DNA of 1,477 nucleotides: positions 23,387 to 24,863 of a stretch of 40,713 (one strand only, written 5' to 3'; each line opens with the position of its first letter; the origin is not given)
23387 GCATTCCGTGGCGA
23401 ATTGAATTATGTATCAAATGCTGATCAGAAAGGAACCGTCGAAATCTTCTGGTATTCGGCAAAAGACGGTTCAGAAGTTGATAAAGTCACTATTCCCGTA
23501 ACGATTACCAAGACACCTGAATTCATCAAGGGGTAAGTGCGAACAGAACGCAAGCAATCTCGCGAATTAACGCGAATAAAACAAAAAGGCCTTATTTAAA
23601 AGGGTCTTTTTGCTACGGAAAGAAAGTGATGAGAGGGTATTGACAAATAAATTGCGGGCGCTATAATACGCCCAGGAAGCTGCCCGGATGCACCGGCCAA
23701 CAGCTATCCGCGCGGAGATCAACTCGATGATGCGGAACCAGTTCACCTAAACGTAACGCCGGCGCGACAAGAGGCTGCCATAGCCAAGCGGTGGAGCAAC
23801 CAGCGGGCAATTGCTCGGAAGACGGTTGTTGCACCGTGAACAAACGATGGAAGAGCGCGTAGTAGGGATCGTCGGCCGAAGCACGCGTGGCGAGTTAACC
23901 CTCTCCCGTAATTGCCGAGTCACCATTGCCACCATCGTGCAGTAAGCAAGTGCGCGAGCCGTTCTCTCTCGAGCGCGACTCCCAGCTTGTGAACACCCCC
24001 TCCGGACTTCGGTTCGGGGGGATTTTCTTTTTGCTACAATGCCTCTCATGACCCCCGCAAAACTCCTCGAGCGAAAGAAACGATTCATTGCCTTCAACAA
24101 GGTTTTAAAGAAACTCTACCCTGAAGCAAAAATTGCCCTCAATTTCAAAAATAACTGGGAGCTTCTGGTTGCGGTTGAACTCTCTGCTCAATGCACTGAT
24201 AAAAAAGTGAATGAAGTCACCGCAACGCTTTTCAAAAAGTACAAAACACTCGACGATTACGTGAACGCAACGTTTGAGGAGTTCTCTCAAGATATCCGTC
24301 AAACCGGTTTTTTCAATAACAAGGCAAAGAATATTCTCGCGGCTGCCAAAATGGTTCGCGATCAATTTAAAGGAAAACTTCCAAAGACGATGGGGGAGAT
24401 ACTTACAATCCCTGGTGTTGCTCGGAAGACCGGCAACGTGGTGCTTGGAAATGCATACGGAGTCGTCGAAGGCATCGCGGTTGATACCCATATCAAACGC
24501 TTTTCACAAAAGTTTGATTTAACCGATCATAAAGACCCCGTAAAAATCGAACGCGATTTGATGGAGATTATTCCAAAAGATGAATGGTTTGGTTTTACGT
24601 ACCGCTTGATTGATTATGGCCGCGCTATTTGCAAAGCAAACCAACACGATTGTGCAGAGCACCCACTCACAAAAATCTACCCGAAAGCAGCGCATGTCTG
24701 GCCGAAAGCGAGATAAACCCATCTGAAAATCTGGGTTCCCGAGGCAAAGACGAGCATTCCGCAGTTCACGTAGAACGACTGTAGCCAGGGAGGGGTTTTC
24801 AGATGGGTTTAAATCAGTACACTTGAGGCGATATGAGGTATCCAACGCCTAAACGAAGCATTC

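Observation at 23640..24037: Orphan ~360-nt structured RNA gene with the best promoter in the window and no recognisable RNA family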

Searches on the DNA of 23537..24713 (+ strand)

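Call 4: search_rna_families(source=window, start=23540, end=24100, threshold=evalue, max_evalue=10, show_alignments=4)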
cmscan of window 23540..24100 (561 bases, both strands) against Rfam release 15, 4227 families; matches with E-value up to 10: 5.
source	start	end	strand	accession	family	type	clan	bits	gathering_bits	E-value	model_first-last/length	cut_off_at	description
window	23575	23614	-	RF04344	Plastid-psbA-3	Cis-reg;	CL00153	16.5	48.4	4.1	1-57/57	no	Plastid-psbA-3 3UTR RNA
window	23559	23592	+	RF01100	PK-BYV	Cis-reg;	-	16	50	1.1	1-40/40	no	3'-terminal pseudoknot in BYV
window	23622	23713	-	RF01089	PK-repBA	Cis-reg;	-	13.2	45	3.6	1-124/124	no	Pseudoknot of the regulatory region of the repBA gene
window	24000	24050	+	RF02401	ClpQY_promoter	Cis-reg;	-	12.7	42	3.5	1-57/57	no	ClpQY promoter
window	23991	24027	+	RF00729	mir-278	Gene; miRNA;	-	12.5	55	8.3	14-62/75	no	mir-278 microRNA precursor family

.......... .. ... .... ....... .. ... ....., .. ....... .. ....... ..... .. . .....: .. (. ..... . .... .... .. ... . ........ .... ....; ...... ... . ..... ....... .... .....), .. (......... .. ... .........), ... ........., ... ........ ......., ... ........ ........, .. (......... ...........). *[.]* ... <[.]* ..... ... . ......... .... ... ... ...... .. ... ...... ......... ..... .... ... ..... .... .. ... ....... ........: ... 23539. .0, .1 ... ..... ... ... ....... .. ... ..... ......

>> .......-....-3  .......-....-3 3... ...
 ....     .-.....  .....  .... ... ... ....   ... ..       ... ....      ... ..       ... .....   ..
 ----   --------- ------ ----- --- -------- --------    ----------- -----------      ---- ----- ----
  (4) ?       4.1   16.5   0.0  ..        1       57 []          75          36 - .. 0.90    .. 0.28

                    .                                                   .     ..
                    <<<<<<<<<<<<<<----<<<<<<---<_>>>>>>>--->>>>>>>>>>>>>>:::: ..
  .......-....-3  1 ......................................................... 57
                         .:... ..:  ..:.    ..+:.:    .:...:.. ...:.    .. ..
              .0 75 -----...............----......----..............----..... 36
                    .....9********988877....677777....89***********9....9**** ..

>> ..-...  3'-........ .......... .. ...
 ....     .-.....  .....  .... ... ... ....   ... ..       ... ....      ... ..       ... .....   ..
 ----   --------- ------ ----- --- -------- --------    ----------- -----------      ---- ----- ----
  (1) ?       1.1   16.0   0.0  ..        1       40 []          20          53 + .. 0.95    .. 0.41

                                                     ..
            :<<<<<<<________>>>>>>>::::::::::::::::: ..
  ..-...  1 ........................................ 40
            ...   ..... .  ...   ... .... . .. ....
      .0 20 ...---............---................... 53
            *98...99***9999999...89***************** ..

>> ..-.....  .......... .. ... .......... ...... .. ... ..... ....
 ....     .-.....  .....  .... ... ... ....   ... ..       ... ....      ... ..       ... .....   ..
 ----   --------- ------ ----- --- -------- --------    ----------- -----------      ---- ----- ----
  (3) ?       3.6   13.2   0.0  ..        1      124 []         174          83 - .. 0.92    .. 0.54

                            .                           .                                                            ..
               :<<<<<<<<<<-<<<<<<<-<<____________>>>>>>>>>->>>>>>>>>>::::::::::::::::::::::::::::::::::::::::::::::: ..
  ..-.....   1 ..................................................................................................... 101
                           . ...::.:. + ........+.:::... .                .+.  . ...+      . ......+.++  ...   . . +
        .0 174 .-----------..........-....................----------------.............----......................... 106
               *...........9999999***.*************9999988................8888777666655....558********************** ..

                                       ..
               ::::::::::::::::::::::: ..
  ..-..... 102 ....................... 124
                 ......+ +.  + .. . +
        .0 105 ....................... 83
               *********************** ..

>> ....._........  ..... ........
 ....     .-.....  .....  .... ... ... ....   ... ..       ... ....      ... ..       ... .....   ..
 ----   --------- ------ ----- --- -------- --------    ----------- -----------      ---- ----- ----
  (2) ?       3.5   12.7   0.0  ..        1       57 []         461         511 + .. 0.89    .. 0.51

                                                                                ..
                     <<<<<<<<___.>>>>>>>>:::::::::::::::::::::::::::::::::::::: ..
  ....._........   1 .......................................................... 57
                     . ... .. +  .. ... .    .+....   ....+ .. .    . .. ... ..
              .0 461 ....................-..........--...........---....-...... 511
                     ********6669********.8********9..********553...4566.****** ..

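Call 11: search_dna_similar(query=window:23600-24040:+, collection=phages, mode=distant, max_evalue=0.01)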
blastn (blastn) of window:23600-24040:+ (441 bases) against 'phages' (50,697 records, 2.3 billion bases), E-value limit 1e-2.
Records with a match: 7; places in all: 7; records where one place covers at least 80% of the query: 0.
Best place of each record, by identity: 90-95% 7.
By first word of the organism name: Vibrio 7.
By host as written in the record: - 7.
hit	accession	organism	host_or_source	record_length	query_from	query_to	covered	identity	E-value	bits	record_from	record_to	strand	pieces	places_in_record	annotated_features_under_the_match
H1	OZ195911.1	Vibrio phage K476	Seawater and oysters mix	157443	399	436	9%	92.1%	3e-3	49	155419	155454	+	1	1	none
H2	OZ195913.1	Vibrio phage K474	Seawater and oysters mix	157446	399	436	9%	92.1%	3e-3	49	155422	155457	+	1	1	none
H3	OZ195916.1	Vibrio phage K469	Seawater and oysters mix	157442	399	436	9%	92.1%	3e-3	49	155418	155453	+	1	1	none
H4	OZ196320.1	Vibrio phage K452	Seawater and oysters mix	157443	399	436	9%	92.1%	3e-3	49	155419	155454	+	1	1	none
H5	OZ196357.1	Vibrio phage K364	Seawater and oysters mix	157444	399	436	9%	92.1%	3e-3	49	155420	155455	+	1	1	none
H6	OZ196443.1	Vibrio phage K475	Seawater and oysters mix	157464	399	436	9%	92.1%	3e-3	49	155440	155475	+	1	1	none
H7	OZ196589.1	Vibrio phage K444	Seawater and oysters mix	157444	399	436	9%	92.1%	3e-3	49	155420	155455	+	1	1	none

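Call 22: search_dna_similar(query=window:23537-24047:+, collection=plasmids, mode=distant, max_evalue=0.1)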
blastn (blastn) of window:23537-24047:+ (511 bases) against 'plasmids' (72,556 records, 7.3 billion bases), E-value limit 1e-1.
No match.

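Call 30: search_rna_families(source=window, start=23668, end=23998, threshold=evalue, max_evalue=10, show_alignments=5)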
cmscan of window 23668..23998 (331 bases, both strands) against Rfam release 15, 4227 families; matches with E-value up to 10: 0.
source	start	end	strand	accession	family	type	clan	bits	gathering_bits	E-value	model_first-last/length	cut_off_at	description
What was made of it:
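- Checked: Nothing relevant appears at E<=10 on 23540-24100 (call 4), and there are zero hits on the RNA body 23668-23998 (call 30).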

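Call 32: search_rna_families(sources=[L005, L016, L020, L023, L025, L039, L078, L038, L033, L036, L068, L074, L055, L040], threshold=gathering)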
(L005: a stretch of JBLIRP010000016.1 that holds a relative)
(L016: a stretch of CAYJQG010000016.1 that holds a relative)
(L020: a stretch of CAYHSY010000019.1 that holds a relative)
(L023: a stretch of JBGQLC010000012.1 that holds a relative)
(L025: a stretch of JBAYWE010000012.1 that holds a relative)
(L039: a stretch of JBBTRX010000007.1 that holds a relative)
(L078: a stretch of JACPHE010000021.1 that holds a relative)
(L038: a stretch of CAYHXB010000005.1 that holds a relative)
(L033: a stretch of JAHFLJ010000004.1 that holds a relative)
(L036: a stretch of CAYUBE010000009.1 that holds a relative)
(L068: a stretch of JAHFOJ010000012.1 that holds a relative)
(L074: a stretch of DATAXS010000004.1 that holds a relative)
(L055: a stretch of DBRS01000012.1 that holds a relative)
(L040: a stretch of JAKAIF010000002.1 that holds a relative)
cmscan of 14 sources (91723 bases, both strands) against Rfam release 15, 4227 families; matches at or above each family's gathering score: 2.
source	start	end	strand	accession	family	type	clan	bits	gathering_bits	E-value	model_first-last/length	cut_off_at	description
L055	3835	3906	+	RF00005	tRNA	Gene; tRNA;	CL00001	65.9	29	5.9e-12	1-71/71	no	tRNA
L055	4041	4113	+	RF00005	tRNA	Gene; tRNA;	CL00001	65.6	29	7.2e-12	1-71/71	no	tRNA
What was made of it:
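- Tried and rejected: Fourteen relatives with long spacers upstream of nth hold only two tRNAs, in one locus (call 32).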

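Call 76: search_dna_similar(query=L088:1300-1700:+, collection=phages, mode=distant, max_evalue=0.01)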
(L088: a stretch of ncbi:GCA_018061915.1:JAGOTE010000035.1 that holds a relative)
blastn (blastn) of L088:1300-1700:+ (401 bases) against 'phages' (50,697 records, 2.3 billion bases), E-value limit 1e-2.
No match.

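Call 77: search_dna_similar(query=L088:1300-1700:+, collection=plasmids, mode=distant, max_evalue=0.01)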
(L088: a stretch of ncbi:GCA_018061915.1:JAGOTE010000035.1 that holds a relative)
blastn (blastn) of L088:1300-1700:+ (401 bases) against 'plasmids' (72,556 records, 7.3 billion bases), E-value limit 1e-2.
No match.
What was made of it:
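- There are no matches in phages or plasmids (calls 11, 22, 76, 77).
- Tried and rejected: blastn against phages and plasmids, for both versions, gave only a terminator-like chance match (calls 11, 22, 76, 77).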

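Call 78: search_rna_families(source=L088, start=1290, end=1705, threshold=evalue, max_evalue=10, show_alignments=3)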
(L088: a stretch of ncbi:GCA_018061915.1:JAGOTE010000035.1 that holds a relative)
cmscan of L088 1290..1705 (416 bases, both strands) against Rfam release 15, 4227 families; matches with E-value up to 10: 0.
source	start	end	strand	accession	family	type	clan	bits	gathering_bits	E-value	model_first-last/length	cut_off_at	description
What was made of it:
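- On RNase P RNA (bacterial type A/B): No hit at E<=10 on 23540-24100, on 23668-23998, or on the L088 version (calls 4, 30, 78).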

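Call 84: build_rna_model(alignment_id=A2, structure=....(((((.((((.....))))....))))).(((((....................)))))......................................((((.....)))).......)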
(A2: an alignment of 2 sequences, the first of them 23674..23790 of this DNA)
Model R1 built from alignment A2 (2 sequences, 121 columns); structure: as given.
model positions 121; base pairs 18; branch points 2; effective number of sequences 1.05; information 0.591 bits per position. Calibrated on 0.2 Mb of random sequence (short: E-values are rough).
structure used (alignment columns):
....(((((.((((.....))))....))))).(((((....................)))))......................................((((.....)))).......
